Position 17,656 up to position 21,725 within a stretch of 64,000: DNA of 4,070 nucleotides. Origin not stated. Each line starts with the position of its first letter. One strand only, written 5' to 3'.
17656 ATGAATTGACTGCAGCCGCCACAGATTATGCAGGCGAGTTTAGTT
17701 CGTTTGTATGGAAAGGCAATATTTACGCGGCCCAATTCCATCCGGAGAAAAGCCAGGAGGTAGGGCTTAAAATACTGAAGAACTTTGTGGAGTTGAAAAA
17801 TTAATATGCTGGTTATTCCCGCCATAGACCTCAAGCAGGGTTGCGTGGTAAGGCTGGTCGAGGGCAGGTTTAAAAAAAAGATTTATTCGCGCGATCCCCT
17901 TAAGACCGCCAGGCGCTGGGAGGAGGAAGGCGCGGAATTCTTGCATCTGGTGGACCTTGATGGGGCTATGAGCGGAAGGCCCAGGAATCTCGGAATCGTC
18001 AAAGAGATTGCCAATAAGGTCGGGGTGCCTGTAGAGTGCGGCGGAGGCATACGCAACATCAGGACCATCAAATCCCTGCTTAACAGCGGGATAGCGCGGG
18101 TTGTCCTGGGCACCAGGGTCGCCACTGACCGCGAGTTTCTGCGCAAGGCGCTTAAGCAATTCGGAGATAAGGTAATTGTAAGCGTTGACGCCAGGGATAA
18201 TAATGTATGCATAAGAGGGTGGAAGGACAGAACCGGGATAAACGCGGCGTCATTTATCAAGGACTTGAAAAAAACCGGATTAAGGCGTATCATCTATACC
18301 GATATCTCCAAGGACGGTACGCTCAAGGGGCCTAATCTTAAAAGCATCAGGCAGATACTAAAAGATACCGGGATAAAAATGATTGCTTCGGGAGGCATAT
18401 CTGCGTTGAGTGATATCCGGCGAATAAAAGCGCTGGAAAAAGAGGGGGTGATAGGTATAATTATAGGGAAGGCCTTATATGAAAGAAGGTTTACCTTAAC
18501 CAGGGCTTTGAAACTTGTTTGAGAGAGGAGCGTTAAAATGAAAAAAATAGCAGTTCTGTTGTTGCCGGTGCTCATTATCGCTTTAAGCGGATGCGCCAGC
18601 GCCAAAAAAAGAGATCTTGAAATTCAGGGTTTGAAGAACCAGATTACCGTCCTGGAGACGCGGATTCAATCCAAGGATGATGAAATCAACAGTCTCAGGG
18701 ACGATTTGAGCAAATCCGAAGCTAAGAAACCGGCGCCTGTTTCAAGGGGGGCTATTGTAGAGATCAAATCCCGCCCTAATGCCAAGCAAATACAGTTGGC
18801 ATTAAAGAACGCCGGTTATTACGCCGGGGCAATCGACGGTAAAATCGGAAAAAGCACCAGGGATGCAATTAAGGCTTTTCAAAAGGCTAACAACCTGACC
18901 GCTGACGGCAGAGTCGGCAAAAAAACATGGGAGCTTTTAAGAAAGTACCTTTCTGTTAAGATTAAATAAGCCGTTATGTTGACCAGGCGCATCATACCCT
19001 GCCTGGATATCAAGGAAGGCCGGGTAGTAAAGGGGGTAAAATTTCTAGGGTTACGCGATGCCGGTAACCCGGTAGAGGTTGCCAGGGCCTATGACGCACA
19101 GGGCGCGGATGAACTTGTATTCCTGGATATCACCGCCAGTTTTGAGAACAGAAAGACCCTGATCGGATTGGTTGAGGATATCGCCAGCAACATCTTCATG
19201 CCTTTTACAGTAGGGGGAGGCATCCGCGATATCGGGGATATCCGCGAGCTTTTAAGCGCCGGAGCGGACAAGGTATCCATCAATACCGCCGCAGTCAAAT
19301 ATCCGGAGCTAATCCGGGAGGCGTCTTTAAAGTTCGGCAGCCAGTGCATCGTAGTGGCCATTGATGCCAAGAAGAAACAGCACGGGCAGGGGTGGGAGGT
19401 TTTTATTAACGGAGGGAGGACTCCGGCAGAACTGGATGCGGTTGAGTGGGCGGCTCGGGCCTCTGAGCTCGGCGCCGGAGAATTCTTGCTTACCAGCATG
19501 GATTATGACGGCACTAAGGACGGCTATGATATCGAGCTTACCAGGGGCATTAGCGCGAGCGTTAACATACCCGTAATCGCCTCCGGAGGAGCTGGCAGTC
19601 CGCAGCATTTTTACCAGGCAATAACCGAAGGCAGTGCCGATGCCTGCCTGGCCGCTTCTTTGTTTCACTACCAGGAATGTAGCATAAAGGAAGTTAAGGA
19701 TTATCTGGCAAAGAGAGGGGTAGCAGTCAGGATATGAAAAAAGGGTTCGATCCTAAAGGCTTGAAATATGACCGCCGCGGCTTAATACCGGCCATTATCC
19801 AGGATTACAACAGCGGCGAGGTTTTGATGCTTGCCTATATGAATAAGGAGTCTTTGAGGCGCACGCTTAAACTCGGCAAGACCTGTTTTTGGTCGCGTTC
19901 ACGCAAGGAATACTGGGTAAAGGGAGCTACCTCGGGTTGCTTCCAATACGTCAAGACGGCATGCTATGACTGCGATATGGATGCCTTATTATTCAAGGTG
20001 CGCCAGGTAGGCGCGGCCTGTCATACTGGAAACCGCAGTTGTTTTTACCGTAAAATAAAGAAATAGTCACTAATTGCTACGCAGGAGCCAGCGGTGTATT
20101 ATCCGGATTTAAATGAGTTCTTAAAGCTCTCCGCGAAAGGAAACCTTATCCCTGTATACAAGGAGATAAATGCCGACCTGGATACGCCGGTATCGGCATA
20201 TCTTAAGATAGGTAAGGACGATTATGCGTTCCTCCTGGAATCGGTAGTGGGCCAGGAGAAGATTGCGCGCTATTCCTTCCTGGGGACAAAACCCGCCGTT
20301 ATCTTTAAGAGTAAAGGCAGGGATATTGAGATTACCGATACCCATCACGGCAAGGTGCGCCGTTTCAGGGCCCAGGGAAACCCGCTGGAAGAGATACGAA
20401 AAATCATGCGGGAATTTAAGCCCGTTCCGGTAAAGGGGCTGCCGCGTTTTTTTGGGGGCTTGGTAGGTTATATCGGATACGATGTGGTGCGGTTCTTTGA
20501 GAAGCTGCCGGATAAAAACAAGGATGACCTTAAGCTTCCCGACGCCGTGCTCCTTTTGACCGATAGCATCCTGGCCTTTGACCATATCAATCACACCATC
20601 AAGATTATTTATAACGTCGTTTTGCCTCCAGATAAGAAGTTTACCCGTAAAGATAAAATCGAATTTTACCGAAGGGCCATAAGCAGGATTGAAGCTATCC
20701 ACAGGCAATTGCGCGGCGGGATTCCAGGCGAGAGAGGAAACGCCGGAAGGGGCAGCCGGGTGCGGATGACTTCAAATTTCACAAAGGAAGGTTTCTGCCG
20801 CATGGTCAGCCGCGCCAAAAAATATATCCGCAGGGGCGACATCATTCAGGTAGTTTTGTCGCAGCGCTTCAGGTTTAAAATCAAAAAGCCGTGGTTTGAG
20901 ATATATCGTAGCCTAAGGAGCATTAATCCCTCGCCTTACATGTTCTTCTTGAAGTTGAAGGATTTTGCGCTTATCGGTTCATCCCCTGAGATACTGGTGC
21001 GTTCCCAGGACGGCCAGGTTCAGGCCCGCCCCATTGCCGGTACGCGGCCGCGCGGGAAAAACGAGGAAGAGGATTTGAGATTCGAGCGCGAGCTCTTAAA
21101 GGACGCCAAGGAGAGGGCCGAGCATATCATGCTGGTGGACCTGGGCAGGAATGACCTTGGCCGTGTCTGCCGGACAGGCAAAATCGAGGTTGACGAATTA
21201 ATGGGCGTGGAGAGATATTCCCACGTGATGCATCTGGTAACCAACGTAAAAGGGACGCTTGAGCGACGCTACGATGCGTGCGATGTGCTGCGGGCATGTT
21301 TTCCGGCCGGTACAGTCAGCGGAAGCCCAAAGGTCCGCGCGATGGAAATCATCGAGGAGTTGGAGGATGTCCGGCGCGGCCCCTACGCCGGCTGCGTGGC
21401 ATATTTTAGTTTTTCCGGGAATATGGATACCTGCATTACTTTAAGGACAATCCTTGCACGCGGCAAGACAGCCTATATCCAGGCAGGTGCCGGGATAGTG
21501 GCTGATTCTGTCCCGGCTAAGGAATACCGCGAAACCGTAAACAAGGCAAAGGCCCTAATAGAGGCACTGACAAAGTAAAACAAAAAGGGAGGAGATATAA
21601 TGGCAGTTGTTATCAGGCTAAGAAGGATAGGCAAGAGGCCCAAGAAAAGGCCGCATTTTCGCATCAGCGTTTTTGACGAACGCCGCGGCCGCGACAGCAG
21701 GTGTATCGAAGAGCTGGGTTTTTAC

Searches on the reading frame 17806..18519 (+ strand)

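Call 61: search_protein_families(library=pfam, proteins=[window:17806-18519:+], max_evalue=0.00001)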
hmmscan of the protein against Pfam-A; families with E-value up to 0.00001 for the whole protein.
window:17806-18519:+ (238 aa): 2 families
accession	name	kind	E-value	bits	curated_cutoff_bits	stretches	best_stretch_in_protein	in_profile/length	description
PF00977.27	His_biosynth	-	8.2e-78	261.4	23.6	1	3-230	2-228/228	Histidine biosynthesis protein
PF01207.24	Dus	-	2.3e-07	30.7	20.4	0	145-227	138-220/311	Dihydrouridine synthase (Dus)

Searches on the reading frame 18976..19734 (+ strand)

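Call 61: search_protein_families(library=pfam, proteins=[window:18976-19734:+], max_evalue=0.00001)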
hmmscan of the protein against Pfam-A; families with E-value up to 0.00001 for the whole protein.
window:18976-19734:+ (253 aa): 2 families
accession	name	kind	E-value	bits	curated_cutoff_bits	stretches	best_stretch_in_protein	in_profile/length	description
PF00977.27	His_biosynth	-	1.7e-85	286.5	23.6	1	5-235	1-227/228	Histidine biosynthesis protein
PF03060.21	NMO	-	4e-07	30.2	28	0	186-243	182-239/331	Nitronate monooxygenase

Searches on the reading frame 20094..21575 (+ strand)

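Call 61: search_protein_families(library=pfam, proteins=[window:20094-21575:+], max_evalue=0.00001)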
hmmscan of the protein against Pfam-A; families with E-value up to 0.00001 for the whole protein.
window:20094-21575:+ (494 aa): 2 families
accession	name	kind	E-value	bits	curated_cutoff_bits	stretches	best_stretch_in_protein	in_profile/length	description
PF00425.24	Chorismate_bind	-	2.6e-94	316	27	1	231-484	2-257/257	chorismate binding enzyme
PF04715.19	Anth_synt_I_N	-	8.6e-39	133.4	23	1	28-169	1-138/140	Anthranilate synthase component I, N terminal region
